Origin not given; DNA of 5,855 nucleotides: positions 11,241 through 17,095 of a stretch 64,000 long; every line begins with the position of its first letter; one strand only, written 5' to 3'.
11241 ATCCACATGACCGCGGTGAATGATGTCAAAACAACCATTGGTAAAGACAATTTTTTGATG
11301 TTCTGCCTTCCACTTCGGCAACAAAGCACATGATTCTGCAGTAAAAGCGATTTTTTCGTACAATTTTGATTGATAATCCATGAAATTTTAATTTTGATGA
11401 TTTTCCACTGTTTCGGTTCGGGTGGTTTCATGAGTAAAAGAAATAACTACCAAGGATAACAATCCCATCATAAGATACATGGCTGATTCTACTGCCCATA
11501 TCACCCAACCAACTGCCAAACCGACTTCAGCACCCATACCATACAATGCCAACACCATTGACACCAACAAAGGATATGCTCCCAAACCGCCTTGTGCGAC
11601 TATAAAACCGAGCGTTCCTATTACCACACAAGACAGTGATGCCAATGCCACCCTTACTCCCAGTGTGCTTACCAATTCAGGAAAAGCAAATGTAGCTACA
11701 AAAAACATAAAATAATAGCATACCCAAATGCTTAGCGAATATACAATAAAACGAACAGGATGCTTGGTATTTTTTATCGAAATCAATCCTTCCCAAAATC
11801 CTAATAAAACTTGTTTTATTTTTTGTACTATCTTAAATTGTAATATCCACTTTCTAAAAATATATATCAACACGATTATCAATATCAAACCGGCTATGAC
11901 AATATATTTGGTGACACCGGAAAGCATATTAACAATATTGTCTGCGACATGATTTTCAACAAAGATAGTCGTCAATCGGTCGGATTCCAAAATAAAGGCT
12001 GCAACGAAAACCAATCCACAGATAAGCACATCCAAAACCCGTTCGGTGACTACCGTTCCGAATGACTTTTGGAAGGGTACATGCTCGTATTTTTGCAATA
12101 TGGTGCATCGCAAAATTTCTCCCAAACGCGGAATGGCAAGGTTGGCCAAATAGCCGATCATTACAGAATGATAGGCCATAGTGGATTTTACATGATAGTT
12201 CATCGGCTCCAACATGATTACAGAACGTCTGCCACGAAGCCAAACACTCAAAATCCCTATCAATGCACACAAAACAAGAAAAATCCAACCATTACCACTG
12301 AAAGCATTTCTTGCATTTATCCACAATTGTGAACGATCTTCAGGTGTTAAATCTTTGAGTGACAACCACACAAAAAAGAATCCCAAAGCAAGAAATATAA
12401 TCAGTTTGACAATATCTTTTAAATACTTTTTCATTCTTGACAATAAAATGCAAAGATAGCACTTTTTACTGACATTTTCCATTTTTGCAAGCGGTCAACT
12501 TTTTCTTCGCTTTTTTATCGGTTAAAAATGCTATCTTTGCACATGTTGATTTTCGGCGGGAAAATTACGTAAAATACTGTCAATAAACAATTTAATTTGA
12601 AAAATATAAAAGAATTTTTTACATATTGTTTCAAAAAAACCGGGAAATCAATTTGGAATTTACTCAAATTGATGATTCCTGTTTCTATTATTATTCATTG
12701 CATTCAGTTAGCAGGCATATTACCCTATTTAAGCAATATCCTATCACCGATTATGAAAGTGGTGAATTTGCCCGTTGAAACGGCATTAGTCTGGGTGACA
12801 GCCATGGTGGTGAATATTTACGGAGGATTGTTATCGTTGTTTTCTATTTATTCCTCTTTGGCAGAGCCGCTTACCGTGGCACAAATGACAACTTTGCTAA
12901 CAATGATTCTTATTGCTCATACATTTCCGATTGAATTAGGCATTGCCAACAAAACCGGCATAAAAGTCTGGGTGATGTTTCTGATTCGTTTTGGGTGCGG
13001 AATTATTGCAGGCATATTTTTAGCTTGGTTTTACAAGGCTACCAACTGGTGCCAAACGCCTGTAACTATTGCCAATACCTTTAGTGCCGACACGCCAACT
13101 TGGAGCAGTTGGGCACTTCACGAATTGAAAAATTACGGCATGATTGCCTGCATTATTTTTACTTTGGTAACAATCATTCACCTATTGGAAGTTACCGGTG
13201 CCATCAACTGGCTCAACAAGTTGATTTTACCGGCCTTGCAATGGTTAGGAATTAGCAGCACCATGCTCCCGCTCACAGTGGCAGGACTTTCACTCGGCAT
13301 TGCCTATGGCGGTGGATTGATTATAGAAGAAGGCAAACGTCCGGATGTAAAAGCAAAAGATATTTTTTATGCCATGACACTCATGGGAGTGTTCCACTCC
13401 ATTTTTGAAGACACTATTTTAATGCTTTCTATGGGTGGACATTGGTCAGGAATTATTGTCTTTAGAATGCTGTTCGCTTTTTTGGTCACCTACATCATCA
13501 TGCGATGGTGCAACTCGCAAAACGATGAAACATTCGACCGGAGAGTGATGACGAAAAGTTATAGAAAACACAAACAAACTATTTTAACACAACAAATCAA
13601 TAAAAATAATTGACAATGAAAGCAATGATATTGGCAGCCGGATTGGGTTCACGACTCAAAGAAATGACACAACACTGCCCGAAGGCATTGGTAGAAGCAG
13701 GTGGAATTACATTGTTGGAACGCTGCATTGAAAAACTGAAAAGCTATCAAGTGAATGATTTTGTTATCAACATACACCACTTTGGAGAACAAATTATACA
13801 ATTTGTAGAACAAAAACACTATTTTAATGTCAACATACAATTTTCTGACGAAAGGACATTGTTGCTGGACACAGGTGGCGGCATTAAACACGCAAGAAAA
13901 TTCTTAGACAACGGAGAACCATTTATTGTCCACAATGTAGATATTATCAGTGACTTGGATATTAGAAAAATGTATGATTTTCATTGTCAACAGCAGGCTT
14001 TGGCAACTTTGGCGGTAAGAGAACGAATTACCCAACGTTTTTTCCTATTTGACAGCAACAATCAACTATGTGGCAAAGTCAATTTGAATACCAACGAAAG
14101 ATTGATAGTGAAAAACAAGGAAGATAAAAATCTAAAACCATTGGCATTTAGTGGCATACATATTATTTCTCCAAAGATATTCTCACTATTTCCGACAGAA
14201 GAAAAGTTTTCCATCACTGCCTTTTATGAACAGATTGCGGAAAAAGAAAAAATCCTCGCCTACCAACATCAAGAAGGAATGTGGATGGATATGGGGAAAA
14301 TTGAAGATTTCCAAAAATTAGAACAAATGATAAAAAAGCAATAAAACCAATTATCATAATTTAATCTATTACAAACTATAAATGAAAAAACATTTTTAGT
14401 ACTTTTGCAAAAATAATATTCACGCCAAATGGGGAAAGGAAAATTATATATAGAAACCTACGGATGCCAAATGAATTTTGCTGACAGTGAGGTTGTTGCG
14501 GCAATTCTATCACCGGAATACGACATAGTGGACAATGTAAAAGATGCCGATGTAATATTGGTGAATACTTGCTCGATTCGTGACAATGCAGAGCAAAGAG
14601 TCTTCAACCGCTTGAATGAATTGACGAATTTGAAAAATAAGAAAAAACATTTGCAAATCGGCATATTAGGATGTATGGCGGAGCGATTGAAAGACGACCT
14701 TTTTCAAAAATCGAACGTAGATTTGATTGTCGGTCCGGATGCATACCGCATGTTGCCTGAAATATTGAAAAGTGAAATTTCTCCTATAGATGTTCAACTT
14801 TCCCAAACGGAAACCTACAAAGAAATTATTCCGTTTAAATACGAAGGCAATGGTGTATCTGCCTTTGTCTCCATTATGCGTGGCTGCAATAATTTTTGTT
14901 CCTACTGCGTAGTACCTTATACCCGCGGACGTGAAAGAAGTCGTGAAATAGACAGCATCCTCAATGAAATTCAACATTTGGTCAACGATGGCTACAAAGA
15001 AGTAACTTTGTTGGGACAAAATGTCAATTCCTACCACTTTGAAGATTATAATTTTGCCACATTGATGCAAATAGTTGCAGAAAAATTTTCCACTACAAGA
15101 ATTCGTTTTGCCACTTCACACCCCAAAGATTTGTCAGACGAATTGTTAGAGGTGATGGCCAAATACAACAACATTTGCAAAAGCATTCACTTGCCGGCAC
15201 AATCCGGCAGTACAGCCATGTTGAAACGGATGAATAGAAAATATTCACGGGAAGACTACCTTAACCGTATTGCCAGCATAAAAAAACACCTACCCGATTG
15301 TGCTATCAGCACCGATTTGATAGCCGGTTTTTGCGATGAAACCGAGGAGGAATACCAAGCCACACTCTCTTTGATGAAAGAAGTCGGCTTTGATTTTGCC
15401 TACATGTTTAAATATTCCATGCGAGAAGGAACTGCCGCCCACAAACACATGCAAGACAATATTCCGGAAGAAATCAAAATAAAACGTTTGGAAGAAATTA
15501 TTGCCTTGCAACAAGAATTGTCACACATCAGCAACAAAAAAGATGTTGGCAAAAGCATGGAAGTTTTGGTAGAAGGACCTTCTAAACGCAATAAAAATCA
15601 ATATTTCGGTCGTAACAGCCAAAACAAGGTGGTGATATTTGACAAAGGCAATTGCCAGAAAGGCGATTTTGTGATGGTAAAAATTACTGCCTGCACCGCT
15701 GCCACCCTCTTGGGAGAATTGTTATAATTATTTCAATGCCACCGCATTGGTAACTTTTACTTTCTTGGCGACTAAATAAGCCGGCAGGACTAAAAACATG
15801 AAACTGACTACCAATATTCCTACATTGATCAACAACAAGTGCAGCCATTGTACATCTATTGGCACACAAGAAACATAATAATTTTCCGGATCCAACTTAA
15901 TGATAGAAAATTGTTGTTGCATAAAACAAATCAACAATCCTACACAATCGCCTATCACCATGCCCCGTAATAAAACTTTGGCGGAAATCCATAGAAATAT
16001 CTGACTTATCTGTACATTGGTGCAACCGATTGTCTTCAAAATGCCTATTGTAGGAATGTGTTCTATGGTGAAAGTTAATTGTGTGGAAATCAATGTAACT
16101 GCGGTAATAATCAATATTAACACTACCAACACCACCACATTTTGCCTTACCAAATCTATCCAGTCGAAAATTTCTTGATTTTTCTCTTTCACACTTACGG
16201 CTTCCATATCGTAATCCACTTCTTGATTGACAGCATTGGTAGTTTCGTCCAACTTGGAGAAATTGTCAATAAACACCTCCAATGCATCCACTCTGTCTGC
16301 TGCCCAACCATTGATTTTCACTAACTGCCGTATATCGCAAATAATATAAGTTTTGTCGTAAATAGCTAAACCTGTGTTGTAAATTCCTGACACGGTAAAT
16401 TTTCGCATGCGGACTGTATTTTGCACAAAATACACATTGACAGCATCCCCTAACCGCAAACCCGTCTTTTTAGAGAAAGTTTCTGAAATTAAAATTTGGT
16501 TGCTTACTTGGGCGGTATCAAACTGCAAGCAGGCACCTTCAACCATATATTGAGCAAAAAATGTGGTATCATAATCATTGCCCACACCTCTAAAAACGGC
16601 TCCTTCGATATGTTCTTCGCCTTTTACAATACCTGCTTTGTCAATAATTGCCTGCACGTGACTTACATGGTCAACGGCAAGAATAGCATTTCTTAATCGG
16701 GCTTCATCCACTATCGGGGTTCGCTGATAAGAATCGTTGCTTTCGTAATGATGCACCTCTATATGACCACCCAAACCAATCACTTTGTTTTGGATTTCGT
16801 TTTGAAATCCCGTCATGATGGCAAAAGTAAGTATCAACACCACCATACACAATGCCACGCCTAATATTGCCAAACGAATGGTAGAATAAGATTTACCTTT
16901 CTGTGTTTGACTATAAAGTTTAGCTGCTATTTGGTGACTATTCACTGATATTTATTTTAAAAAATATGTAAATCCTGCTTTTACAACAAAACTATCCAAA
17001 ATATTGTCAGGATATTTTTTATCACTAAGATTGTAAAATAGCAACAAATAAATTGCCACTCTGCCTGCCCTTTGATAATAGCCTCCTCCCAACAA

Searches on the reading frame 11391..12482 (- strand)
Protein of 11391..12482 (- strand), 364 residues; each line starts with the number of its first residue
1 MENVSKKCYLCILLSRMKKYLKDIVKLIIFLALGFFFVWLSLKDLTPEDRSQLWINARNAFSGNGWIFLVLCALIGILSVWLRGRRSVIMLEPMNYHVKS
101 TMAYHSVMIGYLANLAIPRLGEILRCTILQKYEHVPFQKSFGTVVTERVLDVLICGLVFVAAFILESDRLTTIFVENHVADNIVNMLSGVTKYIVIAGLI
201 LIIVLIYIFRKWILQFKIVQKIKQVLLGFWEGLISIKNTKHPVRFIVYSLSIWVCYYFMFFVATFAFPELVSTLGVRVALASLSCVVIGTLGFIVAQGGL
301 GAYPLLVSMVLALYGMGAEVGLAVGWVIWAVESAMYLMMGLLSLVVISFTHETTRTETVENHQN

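Call 60: search_protein_families(library=ncbifam, max_evalue=0.001, proteins=[window:11391-12482:-])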
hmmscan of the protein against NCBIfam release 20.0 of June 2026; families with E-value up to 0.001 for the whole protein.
window:11391-12482:- (364 aa): 1 family
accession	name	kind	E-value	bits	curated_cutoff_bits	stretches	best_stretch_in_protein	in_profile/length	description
TIGR00374.1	TIGR00374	subfamily_domain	1.9e-08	34.1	43.2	1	56-346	19-312/323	flippase-like domain-containing protein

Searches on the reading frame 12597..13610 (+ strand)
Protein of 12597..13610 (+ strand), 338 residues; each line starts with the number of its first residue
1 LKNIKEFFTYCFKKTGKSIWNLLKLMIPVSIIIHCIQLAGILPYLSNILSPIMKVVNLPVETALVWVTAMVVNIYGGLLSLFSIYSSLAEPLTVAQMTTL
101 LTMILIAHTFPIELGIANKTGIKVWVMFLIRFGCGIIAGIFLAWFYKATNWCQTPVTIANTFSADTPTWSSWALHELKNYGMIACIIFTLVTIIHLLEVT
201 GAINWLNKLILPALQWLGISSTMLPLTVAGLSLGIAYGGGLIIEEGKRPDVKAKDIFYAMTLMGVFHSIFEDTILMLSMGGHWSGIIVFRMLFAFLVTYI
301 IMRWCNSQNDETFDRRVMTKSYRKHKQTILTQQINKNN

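Call 60: search_protein_families(library=ncbifam, max_evalue=0.001, proteins=[window:12597-13610:+])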
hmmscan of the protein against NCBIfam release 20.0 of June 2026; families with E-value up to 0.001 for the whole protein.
window:12597-13610:+ (338 aa): 1 family
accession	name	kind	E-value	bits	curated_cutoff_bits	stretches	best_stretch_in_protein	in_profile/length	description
NF007811.0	PRK10519.1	equivalog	1.3e-06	28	111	1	18-106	26-111/155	hypothetical protein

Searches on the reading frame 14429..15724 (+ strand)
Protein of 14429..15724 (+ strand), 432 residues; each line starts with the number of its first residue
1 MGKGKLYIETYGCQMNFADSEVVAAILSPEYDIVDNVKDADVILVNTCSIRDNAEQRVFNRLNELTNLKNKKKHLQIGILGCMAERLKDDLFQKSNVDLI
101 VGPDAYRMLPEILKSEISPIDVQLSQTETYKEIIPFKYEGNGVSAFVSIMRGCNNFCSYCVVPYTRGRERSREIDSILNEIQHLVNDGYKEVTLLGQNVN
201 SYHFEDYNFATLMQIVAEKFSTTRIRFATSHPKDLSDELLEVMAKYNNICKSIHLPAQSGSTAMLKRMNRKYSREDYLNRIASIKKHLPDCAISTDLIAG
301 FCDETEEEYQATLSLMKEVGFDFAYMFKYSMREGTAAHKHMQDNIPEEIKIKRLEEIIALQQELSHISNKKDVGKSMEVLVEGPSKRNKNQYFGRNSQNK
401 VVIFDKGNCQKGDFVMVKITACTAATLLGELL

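Call 60: search_protein_families(library=ncbifam, max_evalue=0.001, proteins=[window:14429-15724:+])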
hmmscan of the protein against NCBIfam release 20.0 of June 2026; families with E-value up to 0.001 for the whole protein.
window:14429-15724:+ (432 aa): 22 families
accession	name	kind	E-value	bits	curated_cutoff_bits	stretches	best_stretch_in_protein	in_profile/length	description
TIGR01574.1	miaB-methiolase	equivalog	1.3e-143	479.2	355.3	1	5-431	1-436/437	tRNA (N6-isopentenyl adenosine(37)-C2)-methylthiotransferase MiaB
TIGR00089.1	TIGR00089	subfamily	3.4e-136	454.5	251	1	5-429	1-429/429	MiaB/RimO family radical SAM methylthiotransferase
NF010916.0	PRK14336.1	equivalog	1.8e-102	343.2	606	1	5-431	3-412/418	tRNA (N6-isopentenyl adenosine(37)-C2)-methylthiotransferase MiaB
TIGR01579.1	MiaB-like-C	equivalog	6.2e-87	292.5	357.05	1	8-418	1-415/416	tRNA (N(6)-L-threonylcarbamoyladenosine(37)-C(2))-methylthiotransferase MtaB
TIGR01125.1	TIGR01125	equivalog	1.5e-79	268.1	356.95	1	7-424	3-427/432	30S ribosomal protein S12 methylthiotransferase RimO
TIGR01578.1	MiaB-like-B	hypoth_equivalog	2.2e-75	254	314.7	1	5-431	1-420/421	tRNA (N(6)-L-threonylcarbamoyladenosine(37)-C(2))-methylthiotransferase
TIGR04013.1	B12_SAM_MJ_1487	hypoth_equivalog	1.1e-22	80.5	251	1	95-319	90-333/382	TIGR04013 family B12-binding domain/radical SAM domain-containing protein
TIGR04014.1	B12_SAM_MJ_0865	equivalog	1.3e-20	73.6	360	1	141-324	157-341/434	methyl-coenzyme M reductase glutamine C-methyltransferase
TIGR04479.1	bcpD_PhpK_rSAM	subfamily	8.2e-17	60.7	600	1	145-323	242-413/504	PhpK family radical SAM P-methyltransferase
TIGR04072.2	rSAM_ladder_B12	equivalog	2.5e-11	42.9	360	1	106-328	143-358/443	lipid biosynthesis B12-binding/radical SAM protein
TIGR03994.1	rSAM_HemZ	equivalog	1.3e-07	31.1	321.4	1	127-360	69-305/401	coproporphyrinogen dehydrogenase HemZ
NF006062.0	PRK08207.1-5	equivalog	1.3e-07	30.8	1007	1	198-367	216-379/476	coproporphyrinogen III oxidase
TIGR03471.1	HpnJ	equivalog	1.8e-07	30.4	577.6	1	147-321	198-367/472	hopanoid biosynthesis associated radical SAM protein HpnJ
TIGR01212.1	TIGR01212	equivalog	1.8e-06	27.3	180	1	231-359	117-242/302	tRNA modification radical SAM protein MnmL/YtqA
NF045585.1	rSAM_slr0320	equivalog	3.1e-06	26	775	1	143-319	234-409/511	photosystem II high light acclimation radical SAM protein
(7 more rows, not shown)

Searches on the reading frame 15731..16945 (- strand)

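Call 60: search_protein_families(library=ncbifam, max_evalue=0.001, proteins=[window:15731-16945:-])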
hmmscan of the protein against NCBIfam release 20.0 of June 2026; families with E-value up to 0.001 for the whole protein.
window:15731-16945:- (405 aa): 6 families
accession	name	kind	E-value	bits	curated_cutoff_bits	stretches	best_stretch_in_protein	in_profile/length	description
TIGR02212.1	lolCE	equivalog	6.4e-48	163.7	362.45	1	6-394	6-401/411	lipoprotein-releasing ABC transporter permease subunit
NF008357.0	PRK11146.1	exception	6.5e-22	77.9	439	1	6-393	9-403/414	lipoprotein-releasing ABC transporter permease subunit LolE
TIGR02213.1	lolE_release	exception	9.6e-20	70.8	540.35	1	11-394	11-401/411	lipoprotein-releasing ABC transporter permease subunit LolE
NF008076.0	PRK10814.1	exception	5.8e-18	65.1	473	1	25-394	29-389/399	lipoprotein-releasing ABC transporter permease subunit LolC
NF038347.1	FtsX_Gpos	exception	2.8e-05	23.6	225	1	224-331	126-232/296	permease-like cell division protein FtsX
NF041854.1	ABC_perm_YbbP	equivalog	0.00051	18.1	999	1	217-340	191-314/806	putative ABC transporter permease subunit YbbP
